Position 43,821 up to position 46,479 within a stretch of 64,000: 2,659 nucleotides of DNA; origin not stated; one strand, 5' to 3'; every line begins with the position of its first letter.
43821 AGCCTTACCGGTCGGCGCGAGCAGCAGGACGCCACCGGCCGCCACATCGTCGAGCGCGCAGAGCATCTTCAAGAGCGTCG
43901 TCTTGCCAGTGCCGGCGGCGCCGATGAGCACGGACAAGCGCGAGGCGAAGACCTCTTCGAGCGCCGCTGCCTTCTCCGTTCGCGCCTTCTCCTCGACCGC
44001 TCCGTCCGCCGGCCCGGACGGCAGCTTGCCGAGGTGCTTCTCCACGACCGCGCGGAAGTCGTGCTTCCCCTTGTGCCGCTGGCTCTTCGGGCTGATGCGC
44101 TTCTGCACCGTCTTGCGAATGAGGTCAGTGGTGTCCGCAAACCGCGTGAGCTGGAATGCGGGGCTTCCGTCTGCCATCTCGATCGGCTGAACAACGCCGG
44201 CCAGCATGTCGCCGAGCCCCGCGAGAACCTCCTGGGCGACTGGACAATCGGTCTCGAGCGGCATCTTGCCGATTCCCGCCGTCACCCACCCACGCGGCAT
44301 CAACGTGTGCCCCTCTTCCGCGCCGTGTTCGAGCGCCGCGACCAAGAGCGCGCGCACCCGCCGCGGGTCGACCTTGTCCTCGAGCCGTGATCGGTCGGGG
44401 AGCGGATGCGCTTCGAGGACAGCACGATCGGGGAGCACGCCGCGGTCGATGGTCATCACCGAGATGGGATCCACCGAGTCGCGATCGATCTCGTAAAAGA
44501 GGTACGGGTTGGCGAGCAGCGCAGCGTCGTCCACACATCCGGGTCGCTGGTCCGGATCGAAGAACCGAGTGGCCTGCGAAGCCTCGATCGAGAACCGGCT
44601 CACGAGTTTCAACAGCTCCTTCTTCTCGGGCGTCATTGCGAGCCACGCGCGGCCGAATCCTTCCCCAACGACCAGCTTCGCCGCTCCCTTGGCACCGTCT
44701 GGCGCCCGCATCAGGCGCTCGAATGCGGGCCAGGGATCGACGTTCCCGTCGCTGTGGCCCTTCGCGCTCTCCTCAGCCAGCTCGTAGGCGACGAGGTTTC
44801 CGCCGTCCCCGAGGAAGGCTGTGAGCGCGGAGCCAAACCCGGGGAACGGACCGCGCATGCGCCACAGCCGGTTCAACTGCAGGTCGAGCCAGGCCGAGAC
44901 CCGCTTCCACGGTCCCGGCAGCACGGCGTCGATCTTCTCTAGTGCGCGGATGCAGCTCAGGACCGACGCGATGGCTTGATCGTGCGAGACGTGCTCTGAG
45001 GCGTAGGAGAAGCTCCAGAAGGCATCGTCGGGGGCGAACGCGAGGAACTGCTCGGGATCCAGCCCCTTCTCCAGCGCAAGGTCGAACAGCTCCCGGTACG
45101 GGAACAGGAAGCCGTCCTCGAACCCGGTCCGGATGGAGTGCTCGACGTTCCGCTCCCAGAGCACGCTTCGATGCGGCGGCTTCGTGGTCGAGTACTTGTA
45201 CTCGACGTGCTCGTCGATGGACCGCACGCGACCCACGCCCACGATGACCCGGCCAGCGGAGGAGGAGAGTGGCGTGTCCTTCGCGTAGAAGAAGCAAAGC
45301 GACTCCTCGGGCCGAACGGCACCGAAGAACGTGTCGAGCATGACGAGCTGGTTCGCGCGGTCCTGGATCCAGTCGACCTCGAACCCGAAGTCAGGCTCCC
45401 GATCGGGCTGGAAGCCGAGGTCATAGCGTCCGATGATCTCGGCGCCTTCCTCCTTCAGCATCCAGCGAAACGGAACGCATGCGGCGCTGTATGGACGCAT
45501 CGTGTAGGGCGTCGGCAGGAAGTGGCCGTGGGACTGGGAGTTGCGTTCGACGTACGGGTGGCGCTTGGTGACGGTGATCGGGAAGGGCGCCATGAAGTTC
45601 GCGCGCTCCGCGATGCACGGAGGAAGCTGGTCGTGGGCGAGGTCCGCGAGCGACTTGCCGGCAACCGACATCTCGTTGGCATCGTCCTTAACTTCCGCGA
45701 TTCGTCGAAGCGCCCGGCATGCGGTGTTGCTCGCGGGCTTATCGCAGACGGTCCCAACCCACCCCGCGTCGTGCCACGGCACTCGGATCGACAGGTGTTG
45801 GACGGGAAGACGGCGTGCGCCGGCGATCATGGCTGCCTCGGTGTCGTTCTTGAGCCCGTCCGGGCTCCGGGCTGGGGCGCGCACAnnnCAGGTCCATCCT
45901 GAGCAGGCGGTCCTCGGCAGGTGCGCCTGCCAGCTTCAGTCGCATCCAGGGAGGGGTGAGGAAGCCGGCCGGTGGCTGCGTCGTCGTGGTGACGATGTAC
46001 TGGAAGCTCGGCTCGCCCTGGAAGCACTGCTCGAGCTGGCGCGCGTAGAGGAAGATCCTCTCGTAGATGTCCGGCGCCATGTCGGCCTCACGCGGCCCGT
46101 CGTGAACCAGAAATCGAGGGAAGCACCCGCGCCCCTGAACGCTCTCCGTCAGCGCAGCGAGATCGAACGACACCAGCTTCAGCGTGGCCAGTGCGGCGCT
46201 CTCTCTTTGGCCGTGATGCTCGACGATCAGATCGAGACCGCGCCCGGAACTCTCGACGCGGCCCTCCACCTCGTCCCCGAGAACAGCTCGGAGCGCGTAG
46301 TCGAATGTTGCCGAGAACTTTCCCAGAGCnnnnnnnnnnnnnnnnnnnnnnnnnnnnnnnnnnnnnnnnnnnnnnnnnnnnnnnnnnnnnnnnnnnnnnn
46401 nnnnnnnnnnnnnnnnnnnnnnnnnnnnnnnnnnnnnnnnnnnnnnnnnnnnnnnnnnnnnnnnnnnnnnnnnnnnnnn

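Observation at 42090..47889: Coiled-coil ABC-type ATPase plus giant SF1 helicase-nuclease pair, translationally coupled to the second methyltransferase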

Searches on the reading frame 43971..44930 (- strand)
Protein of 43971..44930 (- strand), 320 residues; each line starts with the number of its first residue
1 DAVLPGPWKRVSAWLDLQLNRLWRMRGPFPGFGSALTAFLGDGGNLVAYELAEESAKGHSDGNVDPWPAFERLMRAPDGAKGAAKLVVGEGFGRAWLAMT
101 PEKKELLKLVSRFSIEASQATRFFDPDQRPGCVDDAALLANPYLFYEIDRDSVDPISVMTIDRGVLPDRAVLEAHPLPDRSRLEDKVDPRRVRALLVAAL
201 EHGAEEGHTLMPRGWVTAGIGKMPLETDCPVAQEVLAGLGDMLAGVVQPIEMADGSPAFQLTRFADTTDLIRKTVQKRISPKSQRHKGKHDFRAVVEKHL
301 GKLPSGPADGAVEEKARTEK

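Call 67: search_protein_families(library=pfam, proteins=[window:43971-44930:-], max_evalue=10)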
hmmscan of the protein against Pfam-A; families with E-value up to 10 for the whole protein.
window:43971-44930:- (320 aa): 2 families
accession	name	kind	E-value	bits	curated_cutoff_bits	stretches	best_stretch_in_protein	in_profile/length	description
PF08122.17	NDUF_B12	-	0.0031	17.7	22.7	1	7-40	3-37/55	NADH-ubiquinone oxidoreductase B12 subunit family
PF14490.11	HHH_RecD2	-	0.22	11.9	27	1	186-209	67-91/92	ATP-dependent RecD2 DNA helicase HHH domain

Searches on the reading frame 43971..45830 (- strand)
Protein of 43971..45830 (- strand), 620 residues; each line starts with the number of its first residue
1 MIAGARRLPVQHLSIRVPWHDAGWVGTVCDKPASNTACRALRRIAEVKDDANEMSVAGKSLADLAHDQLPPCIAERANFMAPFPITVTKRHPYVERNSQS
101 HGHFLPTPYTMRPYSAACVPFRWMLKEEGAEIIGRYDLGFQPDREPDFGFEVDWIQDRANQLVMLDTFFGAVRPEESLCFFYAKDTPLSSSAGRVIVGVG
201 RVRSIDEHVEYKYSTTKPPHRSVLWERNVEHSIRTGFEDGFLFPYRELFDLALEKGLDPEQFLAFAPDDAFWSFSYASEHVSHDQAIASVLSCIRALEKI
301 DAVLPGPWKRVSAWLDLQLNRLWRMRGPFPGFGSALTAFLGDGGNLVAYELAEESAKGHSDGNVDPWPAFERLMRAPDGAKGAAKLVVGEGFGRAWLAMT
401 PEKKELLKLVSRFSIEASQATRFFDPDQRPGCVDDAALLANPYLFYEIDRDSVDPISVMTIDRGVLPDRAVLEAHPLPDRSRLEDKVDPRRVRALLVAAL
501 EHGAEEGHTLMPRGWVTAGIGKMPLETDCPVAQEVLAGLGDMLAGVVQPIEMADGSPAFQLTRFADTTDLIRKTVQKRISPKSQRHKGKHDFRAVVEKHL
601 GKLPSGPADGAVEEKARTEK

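Call 60: predict_structure(alignment_id=A3)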
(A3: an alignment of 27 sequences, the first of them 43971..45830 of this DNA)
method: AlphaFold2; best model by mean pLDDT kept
length: 620 residues; sequences in the alignment: 27
mean_pLDDT: 85.9   pTM: 0.85
mean pLDDT of the five models: 85.9, 83.3, 82.7, 80.0, 77.0
residues with pLDDT >= 90: 238; 70-90: 339; 50-70: 40; < 50: 3
segments of 3 or more residues with pLDDT < 50: 273-275
pLDDT, mean of each block of 10 residues (from residue 1): 86 85 79 77 77 88 84 71 86 83 91 87 84 85 84 88 93 92 79 84 93 91 91 89 88 86 80 66 92 93 92 95 91 96 91 79 84 92 89 95 95 94 91 91 94 90 91 88 90 94 85 88 83 77 85 86 88 78 61 76 80 69
secondary structure, 60 per line:
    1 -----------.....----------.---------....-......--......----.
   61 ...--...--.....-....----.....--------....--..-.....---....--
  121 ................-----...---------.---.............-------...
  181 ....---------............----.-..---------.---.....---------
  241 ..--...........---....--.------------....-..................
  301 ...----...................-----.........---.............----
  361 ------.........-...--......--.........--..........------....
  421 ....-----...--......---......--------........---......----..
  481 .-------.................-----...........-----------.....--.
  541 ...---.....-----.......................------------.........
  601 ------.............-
elements in order: E12-16 H37-40 H42-47 H50-55 H71-75 H77-80 E85-89 H98-101 E107-111 E115-118 H121-124 H126-136 H158-170 E178-184 E194-205 E227-231 H245-255 H259-262 E278-281 H283-303 H308-326 H332-340 H344-356 H367-375 H382-387 H390-398 H401-410 H417-424 H435-440 H444-449 H458-465 H469-474 H489-505 H513-521 H533-537 H540-543 E547-551 E557-561 H562-579 H592-600 H607-619

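Call 64: fold_search(model_id=the predicted structure, library=pdb)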
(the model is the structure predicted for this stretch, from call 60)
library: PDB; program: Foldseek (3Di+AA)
matches with E <= 10: 260; with E <= 0.001: 0
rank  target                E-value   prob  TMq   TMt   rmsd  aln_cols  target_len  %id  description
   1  7a6h_O                3.8e-02  0.18  0.10  0.12  26.6       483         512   13  Cryo-EM structure of human apo RNA Polymerase III (released 2021-02-03)
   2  2co5_B                5.3e-02  0.99  0.10  0.52  12.4       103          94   16  F93 FROM STIV, a winged-helix DNA-binding protein (released 2006-05-31)
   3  2zme_B                8.4e-02  0.91  0.11  0.29  13.6       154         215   12  Integrated structural and functional model of the human ESCRT-II complex (released 2008-11-04)
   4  2co5_A                1.1e-01  0.99  0.09  0.51  11.4        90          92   14  F93 FROM STIV, a winged-helix DNA-binding protein (released 2006-05-31)
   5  3gpl_A                1.7e-01  0.99  0.12  0.15   8.4       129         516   20  Crystal structure of the ternary complex of RecD2 with DNA and ADPNP (released 2009-06-16)
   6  4rgj                  2.1e-01  0.04  0.09  0.11  26.2       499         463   11  Apo crystal structure of CDPK4 from Plasmodium falciparum, PF3D7_0717500 (released 2014-10-29)
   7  1fnn_A                2.3e-01  0.21  0.11  0.17  21.2       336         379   12  CRYSTAL STRUCTURE OF CDC6P FROM PYROBACULUM AEROPHILUM (released 2000-10-04)
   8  7d58_O                3.4e-01  0.10  0.11  0.13  22.2       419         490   13  cryo-EM structure of human RNA polymerase III in elongating state (released 2021-02-17)
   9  6i8n_A                3.6e-01  0.90  0.10  0.43   8.9        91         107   12  Crystal structure of LmrR with V15 replaced by unnatural amino acid 4-amino-L-phenylalanine (released 2019-01-02)
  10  5meb_A                4.6e-01  0.57  0.09  0.33  10.2       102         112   15  Crystal structure of yeast Cdt1 C-terminal domain (released 2017-05-17)
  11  8xjv_Aq               5.3e-01  0.38  0.10  0.28  15.8       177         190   16  Structural basis for the linker histone H5-nucleosome binding and chromatin compaction (released 2024-09-11)
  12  5a60                  5.6e-01  0.05  0.11  0.14  21.1       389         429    9  Crystal structure of full-length E. coli ygiF in complex with tripolyphosphate and two magnesium ions (released 2015-08-05)
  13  7z1l_O                5.6e-01  0.03  0.07  0.08  26.5       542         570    9  Structure of yeast RNA Polymerase III Pre-Termination Complex (PTC) (released 2022-08-31)
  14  2p5d                  6.5e-01  0.16  0.10  0.31  10.5       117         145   17  Crystal structure of MJECL36 from Methanocaldococcus jannaschii DSM 2661 (released 2007-09-18)
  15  5meb_B                6.8e-01  0.51  0.09  0.36   8.6        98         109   14  Crystal structure of yeast Cdt1 C-terminal domain (released 2017-05-17)
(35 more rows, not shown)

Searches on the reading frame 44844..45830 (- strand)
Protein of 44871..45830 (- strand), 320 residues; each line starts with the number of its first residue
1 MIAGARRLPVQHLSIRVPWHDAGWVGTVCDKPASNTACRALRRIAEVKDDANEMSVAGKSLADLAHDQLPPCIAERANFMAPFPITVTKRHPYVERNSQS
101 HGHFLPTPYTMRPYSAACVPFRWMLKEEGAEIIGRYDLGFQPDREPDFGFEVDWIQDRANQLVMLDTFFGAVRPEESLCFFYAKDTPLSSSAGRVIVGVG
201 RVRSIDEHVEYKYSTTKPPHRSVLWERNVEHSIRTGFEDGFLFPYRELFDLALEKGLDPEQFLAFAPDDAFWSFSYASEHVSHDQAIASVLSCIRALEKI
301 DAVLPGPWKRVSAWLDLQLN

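Call 67: search_protein_families(library=pfam, proteins=[window:44871-45830:-], max_evalue=10)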
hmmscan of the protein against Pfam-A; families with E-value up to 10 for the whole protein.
window:44871-45830:- (320 aa): 1 family
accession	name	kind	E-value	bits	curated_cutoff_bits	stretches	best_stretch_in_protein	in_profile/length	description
PF25306.1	DUF7880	-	0.2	12.3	27.5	1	275-304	54-83/127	Domain of unknown function (DUF7880)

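Call 84: find_related_loci(query=A6, collection=genome_contigs, flank=10000)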
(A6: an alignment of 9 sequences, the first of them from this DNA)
Query A6 (329 aa) in genome_contigs; peptide patterns used: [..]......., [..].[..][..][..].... (x = any residue, [..] = any of these).
317 stretches matched a pattern; 269 encode a relative of the query (tblastn E <= 1e-3); the best 80 are kept; 80 distinct loci.
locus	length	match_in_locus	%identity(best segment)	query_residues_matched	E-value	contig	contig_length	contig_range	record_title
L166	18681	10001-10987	82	1-329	0e+0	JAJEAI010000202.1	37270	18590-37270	MAG: Candidatus Binatia bacterium isolate jk18x7bins.45 k141_60941, whole genome shotgun sequence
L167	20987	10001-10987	80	1-329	0e+0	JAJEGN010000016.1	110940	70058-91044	MAG: Gammaproteobacteria bacterium isolate p16x57bins.13 k141_69073, whole genome shotgun sequence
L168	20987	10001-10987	79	1-329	0e+0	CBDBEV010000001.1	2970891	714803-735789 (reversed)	MAG: bacterium isolate 138114a6-c459-4528-9bbc-32813c999549 genome assembly, contig: contig_1, whole genome shotgun sequ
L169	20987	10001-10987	80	1-329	0e+0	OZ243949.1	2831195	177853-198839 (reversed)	MAG: Pseudomonadales bacterium isolate 6a9d30c4-610e-41ea-afb2-95b8402403d3 genome assembly, chromosome: 1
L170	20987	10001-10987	79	1-329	0e+0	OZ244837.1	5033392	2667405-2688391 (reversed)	MAG: Longimicrobiales bacterium isolate 48aeeb49-8e18-4534-9786-cea19b553b3a genome assembly, chromosome: 1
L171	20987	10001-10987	78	1-329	4e-179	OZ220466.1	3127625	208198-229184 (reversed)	MAG: Pseudomonadales bacterium isolate 8d23d998-bd5f-4541-bbc0-7081f96150e9 genome assembly, chromosome: 1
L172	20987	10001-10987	77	1-329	9e-179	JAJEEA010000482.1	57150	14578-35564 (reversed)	MAG: Vicinamibacteria bacterium isolate p16x33bins.71 k141_598431, whole genome shotgun sequence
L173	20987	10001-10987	77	1-329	1e-178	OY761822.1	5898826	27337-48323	MAG: Gammaproteobacteria bacterium isolate 26270776-605d-492c-ad89-c005c466fdfd genome assembly, chromosome: 1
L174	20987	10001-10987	76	1-329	2e-178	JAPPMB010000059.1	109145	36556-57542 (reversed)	MAG: Bryobacterales bacterium isolate RHO3_bin_36 NODE_428_length_109145_cov_12.622074, whole genome shotgun sequence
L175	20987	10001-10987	76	1-329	8e-176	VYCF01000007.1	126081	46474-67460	MAG: Gammaproteobacteria bacterium isolate SB0675_bin_1 NODE_63_length_126081_cov_32.016489, whole genome shotgun sequen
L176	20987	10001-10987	75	1-329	3e-174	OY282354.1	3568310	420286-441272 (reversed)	MAG: uncultured Gammaproteobacteria bacterium isolate b1fdf0bb-5270-493a-8425-87954a876b58 genome assembly, chromosome:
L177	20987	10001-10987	75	1-329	8e-174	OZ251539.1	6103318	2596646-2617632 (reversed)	MAG: Alphaproteobacteria bacterium isolate efdf64b3-afa9-4fb8-9792-56cfcde380f9 genome assembly, chromosome: 1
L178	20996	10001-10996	73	1-329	9e-168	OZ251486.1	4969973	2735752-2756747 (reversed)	MAG: Bryobacterales bacterium isolate e73e1c04-a23e-4090-b35f-9f246bdcc4c2 genome assembly, chromosome: 1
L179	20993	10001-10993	70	1-329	9e-165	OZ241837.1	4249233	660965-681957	MAG: Arenicellales bacterium isolate e136e302-b5bb-49f9-86ed-29cc4dfdc771 genome assembly, chromosome: 1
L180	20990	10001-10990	70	1-329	3e-163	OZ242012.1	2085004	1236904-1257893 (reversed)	MAG: Thermodesulfobacteriota bacterium isolate 91ea7efe-b69b-418d-9017-4c677b0b92d3 genome assembly, chromosome: 1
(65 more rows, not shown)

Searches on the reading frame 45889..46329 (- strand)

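Call 67: search_protein_families(library=pfam, proteins=[window:45889-46329:-], max_evalue=10)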
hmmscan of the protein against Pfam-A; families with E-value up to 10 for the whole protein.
window:45889-46329:- (147 aa): 1 family
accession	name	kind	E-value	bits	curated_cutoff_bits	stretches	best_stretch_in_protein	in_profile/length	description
PF10088.15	DUF2326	-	5.9e-05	23.2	28.7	1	43-117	33-102/141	Uncharacterised protein conserved in bacteria (DUF2326)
